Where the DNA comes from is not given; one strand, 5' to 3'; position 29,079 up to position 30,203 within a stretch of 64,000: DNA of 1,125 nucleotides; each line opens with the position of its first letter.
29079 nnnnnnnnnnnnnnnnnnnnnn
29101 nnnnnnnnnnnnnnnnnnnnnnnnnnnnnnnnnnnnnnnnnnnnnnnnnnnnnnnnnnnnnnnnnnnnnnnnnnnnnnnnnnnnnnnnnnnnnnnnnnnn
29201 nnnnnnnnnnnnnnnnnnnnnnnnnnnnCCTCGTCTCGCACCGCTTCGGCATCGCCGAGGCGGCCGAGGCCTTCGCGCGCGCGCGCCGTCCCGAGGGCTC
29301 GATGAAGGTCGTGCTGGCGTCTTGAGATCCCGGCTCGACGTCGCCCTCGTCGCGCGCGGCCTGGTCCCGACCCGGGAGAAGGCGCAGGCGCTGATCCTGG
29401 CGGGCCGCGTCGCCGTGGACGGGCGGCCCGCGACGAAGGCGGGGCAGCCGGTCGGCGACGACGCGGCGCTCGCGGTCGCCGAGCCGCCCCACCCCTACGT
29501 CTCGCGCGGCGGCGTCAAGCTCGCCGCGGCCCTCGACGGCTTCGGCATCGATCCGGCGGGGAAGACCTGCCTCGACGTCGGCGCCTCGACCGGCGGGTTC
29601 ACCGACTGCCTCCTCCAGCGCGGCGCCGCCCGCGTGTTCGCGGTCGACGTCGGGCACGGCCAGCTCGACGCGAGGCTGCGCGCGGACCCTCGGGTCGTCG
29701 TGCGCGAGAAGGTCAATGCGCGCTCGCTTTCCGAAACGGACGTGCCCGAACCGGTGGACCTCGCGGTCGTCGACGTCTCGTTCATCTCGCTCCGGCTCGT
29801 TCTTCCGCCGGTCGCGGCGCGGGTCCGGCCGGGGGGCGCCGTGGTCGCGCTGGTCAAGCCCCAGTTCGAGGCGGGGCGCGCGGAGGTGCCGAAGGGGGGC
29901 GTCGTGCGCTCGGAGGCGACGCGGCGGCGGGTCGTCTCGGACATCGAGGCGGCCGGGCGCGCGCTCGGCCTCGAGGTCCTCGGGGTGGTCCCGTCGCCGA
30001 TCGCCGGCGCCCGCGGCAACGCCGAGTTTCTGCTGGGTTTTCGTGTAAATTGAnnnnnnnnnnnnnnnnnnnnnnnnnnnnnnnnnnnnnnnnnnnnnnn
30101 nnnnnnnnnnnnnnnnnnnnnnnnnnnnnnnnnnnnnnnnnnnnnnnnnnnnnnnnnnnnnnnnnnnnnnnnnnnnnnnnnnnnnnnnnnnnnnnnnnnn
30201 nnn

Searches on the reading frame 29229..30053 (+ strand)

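Call 48: search_protein_families(library=pfam, proteins=[window:29229-30053:+], max_evalue=0.0001)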
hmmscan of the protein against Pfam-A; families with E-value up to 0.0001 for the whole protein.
window:29229-30053:+ (274 aa): 2 families
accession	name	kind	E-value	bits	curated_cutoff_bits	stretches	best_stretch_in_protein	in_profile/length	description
PF01728.25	FtsJ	-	4.1e-44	151.1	24.1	1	90-272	1-180/181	FtsJ-like methyltransferase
PF01479.30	S4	-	6.2e-12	45.5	22.8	1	35-76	2-43/48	S4 domain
